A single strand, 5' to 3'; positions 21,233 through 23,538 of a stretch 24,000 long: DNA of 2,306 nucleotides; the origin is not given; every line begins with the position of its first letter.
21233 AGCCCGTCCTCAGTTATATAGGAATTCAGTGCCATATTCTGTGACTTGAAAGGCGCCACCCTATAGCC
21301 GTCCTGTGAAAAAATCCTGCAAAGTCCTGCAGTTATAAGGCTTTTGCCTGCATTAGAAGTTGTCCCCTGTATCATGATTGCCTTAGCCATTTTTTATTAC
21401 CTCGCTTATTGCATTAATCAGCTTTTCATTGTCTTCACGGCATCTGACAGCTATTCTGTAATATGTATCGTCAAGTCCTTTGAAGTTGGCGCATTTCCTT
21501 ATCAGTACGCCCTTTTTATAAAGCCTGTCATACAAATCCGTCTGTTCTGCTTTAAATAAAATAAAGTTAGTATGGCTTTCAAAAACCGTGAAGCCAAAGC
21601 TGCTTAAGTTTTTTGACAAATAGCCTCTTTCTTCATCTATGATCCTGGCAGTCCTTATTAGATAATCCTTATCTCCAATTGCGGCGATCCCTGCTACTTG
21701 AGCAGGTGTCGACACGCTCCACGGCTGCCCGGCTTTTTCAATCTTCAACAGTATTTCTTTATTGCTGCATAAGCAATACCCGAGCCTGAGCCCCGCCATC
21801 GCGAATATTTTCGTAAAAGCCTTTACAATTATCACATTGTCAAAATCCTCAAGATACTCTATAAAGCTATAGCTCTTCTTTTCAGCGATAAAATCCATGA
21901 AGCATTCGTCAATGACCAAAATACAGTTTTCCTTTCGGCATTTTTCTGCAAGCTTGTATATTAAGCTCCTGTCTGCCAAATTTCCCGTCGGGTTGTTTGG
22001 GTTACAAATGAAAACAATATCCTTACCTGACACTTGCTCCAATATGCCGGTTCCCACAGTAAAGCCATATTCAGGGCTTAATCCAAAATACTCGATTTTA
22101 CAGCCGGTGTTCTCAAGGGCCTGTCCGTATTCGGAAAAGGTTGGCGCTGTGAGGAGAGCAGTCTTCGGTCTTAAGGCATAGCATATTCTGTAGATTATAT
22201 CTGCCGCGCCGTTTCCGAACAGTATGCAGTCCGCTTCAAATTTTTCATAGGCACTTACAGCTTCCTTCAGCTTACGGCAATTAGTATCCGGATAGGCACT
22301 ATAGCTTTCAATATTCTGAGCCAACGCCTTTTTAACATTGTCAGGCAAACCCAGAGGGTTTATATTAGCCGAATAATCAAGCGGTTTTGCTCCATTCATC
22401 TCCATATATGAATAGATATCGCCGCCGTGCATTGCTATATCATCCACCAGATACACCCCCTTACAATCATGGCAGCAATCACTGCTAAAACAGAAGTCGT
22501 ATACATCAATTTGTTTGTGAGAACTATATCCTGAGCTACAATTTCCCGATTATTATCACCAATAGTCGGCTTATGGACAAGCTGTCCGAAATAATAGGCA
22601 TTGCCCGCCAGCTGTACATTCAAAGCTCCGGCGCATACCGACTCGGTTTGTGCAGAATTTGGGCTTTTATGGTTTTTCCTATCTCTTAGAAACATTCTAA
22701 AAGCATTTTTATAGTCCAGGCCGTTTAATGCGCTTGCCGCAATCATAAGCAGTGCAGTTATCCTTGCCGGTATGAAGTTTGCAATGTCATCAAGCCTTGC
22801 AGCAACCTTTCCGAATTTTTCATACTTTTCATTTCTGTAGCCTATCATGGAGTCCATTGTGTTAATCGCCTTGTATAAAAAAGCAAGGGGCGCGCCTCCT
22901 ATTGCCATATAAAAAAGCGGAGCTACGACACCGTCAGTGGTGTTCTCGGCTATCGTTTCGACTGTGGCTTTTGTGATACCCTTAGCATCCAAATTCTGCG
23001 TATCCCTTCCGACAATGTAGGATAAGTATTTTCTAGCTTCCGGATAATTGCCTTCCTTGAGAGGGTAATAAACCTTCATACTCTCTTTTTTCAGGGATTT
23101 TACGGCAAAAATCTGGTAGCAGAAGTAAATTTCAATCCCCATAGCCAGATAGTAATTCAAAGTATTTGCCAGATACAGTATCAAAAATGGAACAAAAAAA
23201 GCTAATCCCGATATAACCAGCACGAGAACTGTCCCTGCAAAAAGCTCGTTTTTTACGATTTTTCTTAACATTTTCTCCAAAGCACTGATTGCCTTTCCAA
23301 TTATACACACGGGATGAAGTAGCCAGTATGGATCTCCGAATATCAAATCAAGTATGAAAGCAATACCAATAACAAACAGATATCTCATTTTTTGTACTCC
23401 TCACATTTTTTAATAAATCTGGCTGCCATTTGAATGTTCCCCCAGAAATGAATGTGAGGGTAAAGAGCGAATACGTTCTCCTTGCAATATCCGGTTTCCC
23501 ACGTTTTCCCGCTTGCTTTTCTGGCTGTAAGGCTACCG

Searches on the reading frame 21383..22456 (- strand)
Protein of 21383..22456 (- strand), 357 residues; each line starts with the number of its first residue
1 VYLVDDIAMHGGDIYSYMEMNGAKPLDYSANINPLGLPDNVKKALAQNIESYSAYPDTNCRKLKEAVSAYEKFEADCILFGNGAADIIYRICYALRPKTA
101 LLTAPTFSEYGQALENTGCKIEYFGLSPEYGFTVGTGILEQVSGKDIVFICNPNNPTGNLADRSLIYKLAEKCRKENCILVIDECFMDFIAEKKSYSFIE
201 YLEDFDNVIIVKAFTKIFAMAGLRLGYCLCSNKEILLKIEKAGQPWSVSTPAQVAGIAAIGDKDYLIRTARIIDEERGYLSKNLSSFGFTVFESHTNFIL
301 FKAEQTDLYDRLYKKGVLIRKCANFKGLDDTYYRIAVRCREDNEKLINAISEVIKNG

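Call 17: search_protein_families(library=ncbifam, proteins=[window:21383-22456:-], max_evalue=0.00001)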
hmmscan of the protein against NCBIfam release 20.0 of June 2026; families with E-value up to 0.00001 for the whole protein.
window:21383-22456:- (357 aa): 63 families (the best 25 are shown)
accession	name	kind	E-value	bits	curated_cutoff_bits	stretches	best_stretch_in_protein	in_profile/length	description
TIGR01140.1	L_thr_O3P_dcar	equivalog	4.9e-91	305.3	290.55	1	10-350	1-330/331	threonine-phosphate decarboxylase CobD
TIGR01141.1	hisC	equivalog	1.7e-73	247.5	276.55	1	27-353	24-349/349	histidinol-phosphate transaminase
NF005915.1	PRK07908.1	equivalog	3.1e-59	201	360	1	23-350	12-331/332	Rv2231c family histidinol phosphate aminotransferase CobC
NF005021.0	PRK06425.1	equivalog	4e-57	193.8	353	1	9-355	3-332/335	histidinol-phosphate aminotransferase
NF053748.1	bifunc_CobBC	exception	1e-52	179.5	950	1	26-350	483-796/797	bifunctional hydrogenobyrinic acid a,c-diamide synthase/histidinol phosphate aminotransferase CobBC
NF003496.0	PRK05166.1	equivalog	6.2e-50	170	540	1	29-355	42-371/373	histidinol-phosphate transaminase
NF002877.0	PRK03317.1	equivalog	2.7e-43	148.2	409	1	30-355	38-368/374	histidinol-phosphate transaminase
NF002878.0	PRK03321.1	subfamily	4.1e-43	147.5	374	1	29-355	28-350/352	histidinol-phosphate transaminase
NF006225.0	PRK08354.1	equivalog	3.1e-42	145.1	288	1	22-353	13-315/318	putative aminotransferase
NF002726.0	PRK02610.1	equivalog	8.6e-36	123.6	391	1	29-355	34-370/374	histidinol-phosphate transaminase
NF006580.0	PRK09105.1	subfamily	1.6e-35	122.7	444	1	29-355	52-372/375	pyridoxal phosphate-dependent aminotransferase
NF006014.0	PRK08153.1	equivalog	3.6e-30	105.1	510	1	30-355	40-365/370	pyridoxal phosphate-dependent aminotransferase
NF051461.1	pyoverd_PtaA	equivalog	4e-30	104.8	500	1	31-322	42-331/359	pyoverdine biosynthesis transaminase PtaA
NF041364.1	GntC_guanitoxin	equivalog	1.5e-28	99.8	415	1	37-337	16-339/356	guanitoxin biosynthesis PLP-dependent (S)-gamma-hydroxy-L-arginine cyclodehydratase GntC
NF041091.1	asp_aminotase_Arch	equivalog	1.8e-24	86.3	550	1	64-309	70-325/376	aspartate aminotransferase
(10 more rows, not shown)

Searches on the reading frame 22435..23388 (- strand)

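Call 17: search_protein_families(library=ncbifam, proteins=[window:22435-23388:-], max_evalue=0.00001)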
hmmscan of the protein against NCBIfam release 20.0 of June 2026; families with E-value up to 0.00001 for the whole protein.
window:22435-23388:- (317 aa): 5 families
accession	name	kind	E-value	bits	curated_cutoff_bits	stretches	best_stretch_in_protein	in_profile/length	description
TIGR00380.1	cobal_cbiB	equivalog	1.7e-78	263.9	165.9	1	5-308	5-301/305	adenosylcobinamide-phosphate synthase CbiB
NF002281.0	PRK01209.2-5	equivalog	4.3e-75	252.9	273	1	4-309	5-302/311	cobalamin biosynthesis protein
NF002276.0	PRK01209.1-4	equivalog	2.7e-69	234.1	381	1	9-307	15-308/322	cobalamin biosynthesis protein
NF006476.0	PRK08878.1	equivalog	1.7e-22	80.1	322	1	4-279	14-280/317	cobalamin biosynthesis family protein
NF005792.0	PRK07630.1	equivalog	1.3e-14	53.9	291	1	57-269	52-261/312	CobD/CbiB family protein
